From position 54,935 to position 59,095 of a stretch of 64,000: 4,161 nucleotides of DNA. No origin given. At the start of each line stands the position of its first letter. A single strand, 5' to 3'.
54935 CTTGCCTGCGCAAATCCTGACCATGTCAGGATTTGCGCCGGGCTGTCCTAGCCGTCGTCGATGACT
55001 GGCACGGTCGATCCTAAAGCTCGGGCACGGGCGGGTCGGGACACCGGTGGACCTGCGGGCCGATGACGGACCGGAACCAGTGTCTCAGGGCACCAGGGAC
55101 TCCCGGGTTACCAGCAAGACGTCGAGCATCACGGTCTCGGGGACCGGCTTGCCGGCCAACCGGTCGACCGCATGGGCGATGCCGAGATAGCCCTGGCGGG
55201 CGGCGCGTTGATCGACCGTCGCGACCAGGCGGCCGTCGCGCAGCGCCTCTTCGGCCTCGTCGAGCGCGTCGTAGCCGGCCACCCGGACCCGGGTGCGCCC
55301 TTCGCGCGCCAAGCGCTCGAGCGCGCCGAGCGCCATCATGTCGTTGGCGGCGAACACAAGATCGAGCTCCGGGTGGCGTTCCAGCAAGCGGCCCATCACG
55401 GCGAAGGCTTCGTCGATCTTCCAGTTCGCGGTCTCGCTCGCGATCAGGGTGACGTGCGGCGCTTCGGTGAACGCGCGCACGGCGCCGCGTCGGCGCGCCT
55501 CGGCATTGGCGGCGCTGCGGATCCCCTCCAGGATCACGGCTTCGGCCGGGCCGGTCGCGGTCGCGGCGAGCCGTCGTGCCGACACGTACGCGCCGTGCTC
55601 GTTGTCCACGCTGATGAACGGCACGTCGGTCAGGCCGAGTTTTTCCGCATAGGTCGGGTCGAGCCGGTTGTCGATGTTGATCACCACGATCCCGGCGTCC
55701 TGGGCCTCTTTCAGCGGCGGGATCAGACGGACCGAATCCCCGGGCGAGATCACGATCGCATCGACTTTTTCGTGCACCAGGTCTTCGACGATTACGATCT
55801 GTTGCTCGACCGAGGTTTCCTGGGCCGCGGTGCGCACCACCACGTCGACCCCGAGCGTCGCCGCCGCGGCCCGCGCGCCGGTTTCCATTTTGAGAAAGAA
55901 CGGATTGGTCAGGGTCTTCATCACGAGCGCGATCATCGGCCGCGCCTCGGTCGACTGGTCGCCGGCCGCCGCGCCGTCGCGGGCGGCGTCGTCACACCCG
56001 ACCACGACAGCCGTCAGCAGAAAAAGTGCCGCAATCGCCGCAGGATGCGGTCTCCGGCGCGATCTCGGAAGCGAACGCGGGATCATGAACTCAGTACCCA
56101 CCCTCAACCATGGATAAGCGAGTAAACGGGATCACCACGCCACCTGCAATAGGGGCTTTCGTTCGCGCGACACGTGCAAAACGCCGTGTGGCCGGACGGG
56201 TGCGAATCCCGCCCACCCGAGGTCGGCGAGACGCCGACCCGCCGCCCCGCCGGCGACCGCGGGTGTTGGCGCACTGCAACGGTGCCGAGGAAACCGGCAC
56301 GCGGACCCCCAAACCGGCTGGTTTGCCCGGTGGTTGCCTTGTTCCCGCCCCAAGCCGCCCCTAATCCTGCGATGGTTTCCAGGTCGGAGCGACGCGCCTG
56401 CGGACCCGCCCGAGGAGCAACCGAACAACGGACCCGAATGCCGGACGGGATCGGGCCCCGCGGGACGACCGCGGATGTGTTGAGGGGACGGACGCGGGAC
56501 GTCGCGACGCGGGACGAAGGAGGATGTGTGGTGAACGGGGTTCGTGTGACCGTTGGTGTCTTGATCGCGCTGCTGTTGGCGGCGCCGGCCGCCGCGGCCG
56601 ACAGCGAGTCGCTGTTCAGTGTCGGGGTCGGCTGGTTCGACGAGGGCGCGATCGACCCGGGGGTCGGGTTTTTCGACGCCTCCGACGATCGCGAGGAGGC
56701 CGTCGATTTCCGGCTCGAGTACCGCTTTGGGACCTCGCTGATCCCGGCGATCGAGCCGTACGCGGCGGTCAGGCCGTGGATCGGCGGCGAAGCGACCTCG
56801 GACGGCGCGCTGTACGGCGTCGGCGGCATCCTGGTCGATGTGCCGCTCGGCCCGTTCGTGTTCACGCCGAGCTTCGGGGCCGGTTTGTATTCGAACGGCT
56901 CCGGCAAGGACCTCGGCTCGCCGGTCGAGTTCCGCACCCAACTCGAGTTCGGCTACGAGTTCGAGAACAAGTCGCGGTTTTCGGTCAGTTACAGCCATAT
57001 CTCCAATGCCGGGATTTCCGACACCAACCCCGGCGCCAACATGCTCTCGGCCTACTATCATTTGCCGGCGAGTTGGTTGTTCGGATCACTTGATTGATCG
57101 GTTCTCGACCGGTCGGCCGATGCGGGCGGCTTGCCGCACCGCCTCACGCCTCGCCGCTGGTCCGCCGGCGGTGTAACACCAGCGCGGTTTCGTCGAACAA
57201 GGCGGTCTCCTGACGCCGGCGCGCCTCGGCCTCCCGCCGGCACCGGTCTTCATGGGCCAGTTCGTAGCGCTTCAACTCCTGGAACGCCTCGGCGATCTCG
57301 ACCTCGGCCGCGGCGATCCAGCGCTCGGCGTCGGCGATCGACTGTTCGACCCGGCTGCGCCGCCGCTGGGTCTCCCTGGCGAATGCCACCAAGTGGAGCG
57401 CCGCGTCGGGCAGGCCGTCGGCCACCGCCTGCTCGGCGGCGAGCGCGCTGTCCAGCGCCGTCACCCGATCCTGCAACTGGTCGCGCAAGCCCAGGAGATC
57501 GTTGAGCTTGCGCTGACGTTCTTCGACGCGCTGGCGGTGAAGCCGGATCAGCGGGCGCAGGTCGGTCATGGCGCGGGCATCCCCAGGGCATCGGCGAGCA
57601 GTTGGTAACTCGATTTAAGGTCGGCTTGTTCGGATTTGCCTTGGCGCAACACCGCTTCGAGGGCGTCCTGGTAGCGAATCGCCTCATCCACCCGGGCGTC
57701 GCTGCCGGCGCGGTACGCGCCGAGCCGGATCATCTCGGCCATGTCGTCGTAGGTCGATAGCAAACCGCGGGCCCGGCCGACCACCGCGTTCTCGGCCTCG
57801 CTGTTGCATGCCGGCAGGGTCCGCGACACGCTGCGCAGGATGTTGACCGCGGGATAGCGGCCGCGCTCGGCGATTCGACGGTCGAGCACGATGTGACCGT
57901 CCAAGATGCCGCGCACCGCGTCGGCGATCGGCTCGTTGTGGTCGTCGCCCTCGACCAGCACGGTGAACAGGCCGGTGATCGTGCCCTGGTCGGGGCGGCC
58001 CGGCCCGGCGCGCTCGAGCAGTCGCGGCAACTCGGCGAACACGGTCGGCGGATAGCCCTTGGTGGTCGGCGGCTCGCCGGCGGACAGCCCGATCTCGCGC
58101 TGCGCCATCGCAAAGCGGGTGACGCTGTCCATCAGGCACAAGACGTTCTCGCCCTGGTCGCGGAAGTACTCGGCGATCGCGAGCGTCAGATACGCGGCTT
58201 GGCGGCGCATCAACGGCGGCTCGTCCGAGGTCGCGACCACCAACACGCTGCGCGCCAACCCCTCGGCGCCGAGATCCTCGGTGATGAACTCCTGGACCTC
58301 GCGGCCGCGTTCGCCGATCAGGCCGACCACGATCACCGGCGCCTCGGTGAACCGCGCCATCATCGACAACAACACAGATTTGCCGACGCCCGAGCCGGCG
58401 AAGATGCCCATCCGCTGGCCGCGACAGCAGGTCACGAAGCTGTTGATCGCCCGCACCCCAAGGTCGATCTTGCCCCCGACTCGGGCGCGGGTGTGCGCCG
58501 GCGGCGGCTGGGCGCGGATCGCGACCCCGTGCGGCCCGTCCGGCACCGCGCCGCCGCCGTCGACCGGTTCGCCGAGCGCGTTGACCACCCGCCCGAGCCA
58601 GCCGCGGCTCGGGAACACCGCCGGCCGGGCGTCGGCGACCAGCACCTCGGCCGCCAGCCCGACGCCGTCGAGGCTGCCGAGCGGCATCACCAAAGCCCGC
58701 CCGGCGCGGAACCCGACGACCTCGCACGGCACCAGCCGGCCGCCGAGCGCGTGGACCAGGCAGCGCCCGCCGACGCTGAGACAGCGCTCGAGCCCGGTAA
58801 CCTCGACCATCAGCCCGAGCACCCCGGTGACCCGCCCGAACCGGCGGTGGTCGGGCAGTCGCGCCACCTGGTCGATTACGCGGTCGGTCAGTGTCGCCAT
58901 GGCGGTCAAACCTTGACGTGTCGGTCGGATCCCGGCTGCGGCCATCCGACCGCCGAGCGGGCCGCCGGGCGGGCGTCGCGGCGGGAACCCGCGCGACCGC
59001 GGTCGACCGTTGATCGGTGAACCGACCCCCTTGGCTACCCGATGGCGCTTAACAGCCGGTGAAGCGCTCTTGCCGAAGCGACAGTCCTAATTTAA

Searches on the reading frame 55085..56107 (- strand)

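Call 27: search_protein_families(library=pfam, proteins=[window:55085-56107:-], max_evalue=0.001)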
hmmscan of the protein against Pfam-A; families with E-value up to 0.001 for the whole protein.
window:55085-56107:- (340 aa): 3 families
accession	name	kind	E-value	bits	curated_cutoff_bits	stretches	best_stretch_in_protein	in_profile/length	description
PF13407.12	Peripla_BP_4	-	6e-53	180.5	35.1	1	59-320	1-257/258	Periplasmic binding protein domain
PF00532.27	Peripla_BP_1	-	9.9e-23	81.4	22.2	1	58-307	3-251/281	Periplasmic binding proteins and sugar binding domain of LacI family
PF13377.12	Peripla_BP_3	-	4e-09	37.2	26.5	1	194-337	18-166/167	Periplasmic binding protein-like domain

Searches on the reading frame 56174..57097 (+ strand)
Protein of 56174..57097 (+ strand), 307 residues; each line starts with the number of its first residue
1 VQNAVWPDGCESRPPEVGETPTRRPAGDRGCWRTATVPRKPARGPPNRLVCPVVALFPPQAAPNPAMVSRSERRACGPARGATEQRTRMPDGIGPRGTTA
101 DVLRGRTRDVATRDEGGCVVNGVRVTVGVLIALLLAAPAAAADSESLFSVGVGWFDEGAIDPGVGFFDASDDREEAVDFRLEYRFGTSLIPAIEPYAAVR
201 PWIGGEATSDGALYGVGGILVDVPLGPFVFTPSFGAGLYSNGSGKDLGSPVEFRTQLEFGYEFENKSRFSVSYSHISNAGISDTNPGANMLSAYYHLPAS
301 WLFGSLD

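Call 27: search_protein_families(library=pfam, proteins=[window:56174-57097:+], max_evalue=0.001)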
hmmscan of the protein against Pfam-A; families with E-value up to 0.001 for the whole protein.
window:56174-57097:+ (307 aa): 2 families
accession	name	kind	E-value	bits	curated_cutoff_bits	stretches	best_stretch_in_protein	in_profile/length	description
PF09411.16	PagL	-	2.7e-18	66.8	23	1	227-297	60-135/136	Lipid A 3-O-deacylase (PagL)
PF13505.12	OMP_b-brl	-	0.00056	20.6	28.7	0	129-290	3-166/175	Outer membrane protein beta-barrel domain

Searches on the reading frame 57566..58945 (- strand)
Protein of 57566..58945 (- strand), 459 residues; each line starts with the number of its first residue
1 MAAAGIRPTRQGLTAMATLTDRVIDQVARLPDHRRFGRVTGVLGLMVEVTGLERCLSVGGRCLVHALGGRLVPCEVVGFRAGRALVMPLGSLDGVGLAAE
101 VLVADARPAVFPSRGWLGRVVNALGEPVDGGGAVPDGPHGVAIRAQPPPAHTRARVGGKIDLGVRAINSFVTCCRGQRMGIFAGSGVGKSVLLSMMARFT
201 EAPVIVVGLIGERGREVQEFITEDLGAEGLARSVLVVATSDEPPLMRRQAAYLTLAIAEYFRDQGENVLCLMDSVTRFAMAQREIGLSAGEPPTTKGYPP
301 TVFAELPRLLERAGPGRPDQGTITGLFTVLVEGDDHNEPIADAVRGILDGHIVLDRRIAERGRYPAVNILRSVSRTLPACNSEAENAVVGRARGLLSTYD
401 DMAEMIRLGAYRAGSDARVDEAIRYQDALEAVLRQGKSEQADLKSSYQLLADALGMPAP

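Call 27: search_protein_families(library=pfam, proteins=[window:57566-58945:-], max_evalue=0.001)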
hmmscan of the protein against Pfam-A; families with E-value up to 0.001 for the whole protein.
window:57566-58945:- (459 aa): 2 families
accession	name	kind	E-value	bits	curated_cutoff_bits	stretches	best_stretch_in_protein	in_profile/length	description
PF00006.31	ATP-synt_ab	-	4.4e-89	298.2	29.5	1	163-374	1-213/213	ATP synthase alpha/beta family, nucleotide-binding domain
PF18269.6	T3SS_ATPase_C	-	2.4e-18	66.2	22.7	1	384-451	4-71/72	T3SS EscN ATPase C-terminal domain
